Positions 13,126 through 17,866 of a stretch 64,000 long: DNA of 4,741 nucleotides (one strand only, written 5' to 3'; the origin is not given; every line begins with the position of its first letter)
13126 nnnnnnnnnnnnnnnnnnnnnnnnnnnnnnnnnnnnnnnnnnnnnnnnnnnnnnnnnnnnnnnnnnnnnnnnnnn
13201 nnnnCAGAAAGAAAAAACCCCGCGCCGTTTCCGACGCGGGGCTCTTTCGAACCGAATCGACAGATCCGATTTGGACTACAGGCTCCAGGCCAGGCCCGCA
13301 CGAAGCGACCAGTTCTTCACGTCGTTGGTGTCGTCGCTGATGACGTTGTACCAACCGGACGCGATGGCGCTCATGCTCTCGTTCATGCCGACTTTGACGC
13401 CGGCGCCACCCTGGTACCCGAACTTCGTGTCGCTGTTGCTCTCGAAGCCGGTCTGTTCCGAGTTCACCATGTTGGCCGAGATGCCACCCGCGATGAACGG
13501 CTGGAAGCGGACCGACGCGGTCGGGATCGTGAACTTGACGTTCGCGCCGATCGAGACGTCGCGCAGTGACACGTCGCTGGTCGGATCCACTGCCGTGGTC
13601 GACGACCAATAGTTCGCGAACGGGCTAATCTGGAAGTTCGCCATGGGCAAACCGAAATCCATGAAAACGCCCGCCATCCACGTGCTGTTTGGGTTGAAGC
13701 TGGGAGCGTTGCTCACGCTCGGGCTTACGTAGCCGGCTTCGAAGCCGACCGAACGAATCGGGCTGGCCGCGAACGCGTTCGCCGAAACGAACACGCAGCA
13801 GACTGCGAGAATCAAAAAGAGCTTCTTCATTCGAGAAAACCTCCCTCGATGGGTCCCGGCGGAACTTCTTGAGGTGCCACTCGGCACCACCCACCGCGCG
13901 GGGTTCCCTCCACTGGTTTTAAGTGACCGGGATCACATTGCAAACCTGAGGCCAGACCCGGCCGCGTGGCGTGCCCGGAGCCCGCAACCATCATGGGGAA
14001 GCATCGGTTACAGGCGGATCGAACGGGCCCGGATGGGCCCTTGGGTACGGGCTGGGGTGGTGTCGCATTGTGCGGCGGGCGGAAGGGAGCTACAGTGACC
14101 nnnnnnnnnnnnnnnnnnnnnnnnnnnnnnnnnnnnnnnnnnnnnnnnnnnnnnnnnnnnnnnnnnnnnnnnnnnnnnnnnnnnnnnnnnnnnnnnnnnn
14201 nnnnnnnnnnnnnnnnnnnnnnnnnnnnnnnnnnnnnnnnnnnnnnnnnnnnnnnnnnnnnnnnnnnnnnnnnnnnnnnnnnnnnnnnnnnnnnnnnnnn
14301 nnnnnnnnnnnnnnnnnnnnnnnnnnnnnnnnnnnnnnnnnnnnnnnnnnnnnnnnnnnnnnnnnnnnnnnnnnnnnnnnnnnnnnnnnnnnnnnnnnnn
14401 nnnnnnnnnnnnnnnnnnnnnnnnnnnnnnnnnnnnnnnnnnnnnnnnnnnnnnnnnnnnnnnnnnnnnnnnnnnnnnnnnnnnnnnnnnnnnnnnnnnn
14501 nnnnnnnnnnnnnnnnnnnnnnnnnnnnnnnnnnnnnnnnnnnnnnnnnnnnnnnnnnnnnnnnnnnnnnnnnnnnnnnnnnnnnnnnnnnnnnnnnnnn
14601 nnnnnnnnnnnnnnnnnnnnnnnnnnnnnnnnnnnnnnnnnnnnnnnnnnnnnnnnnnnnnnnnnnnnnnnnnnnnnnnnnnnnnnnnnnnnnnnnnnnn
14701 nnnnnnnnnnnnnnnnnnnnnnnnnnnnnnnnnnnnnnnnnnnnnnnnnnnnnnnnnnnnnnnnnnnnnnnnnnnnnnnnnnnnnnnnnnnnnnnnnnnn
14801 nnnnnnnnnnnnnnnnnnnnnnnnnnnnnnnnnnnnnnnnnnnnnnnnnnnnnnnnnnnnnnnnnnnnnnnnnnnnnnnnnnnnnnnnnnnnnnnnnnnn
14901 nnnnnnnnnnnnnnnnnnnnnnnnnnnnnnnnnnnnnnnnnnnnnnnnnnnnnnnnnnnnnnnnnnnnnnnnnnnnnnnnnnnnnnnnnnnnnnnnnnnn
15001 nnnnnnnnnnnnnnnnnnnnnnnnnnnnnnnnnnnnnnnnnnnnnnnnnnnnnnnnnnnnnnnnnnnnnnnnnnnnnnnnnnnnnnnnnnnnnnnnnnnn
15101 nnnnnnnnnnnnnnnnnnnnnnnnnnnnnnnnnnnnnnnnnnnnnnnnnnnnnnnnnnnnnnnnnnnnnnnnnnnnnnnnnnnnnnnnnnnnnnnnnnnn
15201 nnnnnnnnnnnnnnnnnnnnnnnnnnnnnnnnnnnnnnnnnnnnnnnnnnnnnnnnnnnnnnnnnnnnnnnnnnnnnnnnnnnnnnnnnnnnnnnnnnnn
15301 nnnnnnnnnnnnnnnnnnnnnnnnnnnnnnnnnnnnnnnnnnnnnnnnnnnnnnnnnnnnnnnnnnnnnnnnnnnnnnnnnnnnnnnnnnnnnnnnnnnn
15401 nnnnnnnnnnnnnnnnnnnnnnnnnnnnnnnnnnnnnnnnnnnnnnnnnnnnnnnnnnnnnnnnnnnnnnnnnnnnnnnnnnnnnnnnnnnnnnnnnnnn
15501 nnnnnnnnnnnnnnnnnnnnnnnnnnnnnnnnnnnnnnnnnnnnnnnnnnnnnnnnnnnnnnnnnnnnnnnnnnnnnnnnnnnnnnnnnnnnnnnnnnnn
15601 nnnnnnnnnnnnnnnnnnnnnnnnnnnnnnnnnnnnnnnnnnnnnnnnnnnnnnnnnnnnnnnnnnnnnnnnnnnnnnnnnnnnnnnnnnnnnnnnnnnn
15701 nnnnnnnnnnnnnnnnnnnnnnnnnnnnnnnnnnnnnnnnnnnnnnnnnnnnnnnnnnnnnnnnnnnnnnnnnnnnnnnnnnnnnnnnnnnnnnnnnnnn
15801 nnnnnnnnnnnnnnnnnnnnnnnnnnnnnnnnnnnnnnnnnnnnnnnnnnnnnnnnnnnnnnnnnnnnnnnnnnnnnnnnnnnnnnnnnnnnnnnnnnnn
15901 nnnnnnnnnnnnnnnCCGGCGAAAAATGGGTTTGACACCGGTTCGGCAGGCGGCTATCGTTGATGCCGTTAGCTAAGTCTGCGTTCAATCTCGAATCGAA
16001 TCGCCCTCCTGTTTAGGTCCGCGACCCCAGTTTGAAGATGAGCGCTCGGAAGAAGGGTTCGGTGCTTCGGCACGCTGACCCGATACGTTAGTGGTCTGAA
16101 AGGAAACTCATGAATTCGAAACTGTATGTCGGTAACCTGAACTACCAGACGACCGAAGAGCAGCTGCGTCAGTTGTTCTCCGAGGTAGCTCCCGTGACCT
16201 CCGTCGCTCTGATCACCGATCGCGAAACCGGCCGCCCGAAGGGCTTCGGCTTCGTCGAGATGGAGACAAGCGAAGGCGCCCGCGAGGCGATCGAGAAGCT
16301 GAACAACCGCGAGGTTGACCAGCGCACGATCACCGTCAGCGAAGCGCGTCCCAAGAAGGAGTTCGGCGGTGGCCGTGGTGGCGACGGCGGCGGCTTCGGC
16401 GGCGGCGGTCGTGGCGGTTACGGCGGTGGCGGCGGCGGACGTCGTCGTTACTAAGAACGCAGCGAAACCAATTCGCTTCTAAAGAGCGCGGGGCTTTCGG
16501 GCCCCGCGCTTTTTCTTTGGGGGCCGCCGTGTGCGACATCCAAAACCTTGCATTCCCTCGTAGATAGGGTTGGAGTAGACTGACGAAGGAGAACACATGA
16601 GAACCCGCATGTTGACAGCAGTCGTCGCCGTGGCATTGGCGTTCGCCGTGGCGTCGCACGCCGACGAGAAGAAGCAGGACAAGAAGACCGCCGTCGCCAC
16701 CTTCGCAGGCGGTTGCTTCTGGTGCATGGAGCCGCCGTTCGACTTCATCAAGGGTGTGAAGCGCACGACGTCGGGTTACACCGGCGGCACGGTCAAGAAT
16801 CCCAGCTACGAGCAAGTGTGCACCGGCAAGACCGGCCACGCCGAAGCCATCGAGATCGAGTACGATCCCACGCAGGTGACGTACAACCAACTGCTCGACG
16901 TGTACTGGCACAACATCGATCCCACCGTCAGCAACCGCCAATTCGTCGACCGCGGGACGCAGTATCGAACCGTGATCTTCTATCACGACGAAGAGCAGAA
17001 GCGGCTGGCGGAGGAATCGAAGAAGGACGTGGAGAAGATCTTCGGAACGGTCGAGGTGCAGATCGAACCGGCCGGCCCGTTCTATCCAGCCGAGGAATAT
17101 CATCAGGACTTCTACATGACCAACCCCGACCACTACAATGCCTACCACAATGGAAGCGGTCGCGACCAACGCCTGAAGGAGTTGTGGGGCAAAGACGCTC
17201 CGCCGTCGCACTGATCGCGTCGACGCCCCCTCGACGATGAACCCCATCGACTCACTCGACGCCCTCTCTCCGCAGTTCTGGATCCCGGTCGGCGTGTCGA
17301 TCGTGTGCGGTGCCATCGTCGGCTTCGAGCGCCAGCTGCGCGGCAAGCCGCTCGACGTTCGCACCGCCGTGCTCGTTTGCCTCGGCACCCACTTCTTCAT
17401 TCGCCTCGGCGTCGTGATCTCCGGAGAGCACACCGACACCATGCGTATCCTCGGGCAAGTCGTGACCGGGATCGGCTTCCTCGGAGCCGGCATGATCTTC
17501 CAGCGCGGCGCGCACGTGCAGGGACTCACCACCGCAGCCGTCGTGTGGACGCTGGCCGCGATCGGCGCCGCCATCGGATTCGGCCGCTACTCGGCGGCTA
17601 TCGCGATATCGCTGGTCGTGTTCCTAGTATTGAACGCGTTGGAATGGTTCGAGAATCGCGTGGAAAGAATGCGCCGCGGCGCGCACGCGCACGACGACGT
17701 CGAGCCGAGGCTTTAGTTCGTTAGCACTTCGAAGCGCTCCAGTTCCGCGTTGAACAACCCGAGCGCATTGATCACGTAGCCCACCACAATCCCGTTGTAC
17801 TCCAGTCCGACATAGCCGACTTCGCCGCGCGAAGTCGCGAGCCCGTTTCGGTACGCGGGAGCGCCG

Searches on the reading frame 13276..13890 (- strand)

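Call 62: search_protein_families(library=pfam, proteins=[window:13276-13890:-], max_evalue=0.0001)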
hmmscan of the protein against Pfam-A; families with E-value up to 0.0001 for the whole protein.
window:13276-13890:- (204 aa): 3 families
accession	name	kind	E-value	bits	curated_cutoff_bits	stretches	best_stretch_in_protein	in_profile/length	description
PF13505.12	OMP_b-brl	-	2.4e-13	51.1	28.7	1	28-202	2-173/175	Outer membrane protein beta-barrel domain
PF02462.21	Opacity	-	5e-07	30.3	21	1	100-202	23-124/126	Opacity family porin protein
PF01617.23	Surface_Ag_2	-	7e-07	29.4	22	1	108-191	132-211/247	Surface antigen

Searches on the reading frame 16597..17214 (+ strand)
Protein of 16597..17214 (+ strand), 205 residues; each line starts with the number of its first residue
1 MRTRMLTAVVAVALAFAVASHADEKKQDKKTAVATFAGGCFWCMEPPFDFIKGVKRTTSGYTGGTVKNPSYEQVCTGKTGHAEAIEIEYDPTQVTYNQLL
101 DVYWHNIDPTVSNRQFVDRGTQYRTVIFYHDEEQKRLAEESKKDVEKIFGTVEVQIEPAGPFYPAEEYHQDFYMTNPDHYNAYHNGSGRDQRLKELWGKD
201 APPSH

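Call 62: search_protein_families(library=pfam, proteins=[window:16597-17214:+], max_evalue=0.0001)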
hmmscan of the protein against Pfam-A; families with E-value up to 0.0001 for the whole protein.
window:16597-17214:+ (205 aa): 1 family
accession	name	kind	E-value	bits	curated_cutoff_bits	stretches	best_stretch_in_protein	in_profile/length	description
PF01625.27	PMSR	-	1.7e-63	213.9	23.7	1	34-181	2-152/153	Peptide methionine sulfoxide reductase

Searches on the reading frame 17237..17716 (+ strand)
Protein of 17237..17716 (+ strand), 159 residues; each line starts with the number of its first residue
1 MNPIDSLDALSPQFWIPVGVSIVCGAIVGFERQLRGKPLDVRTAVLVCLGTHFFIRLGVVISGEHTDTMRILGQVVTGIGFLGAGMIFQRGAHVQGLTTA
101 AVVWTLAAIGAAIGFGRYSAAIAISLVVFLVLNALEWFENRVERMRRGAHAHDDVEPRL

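Call 62: search_protein_families(library=pfam, proteins=[window:17237-17716:+], max_evalue=0.0001)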
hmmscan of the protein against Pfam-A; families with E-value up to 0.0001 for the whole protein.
window:17237-17716:+ (159 aa): 1 family
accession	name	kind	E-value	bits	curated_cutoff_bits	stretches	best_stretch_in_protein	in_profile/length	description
PF02308.21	MgtC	-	1.3e-32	113.1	31.4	1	20-140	3-120/121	MgtC family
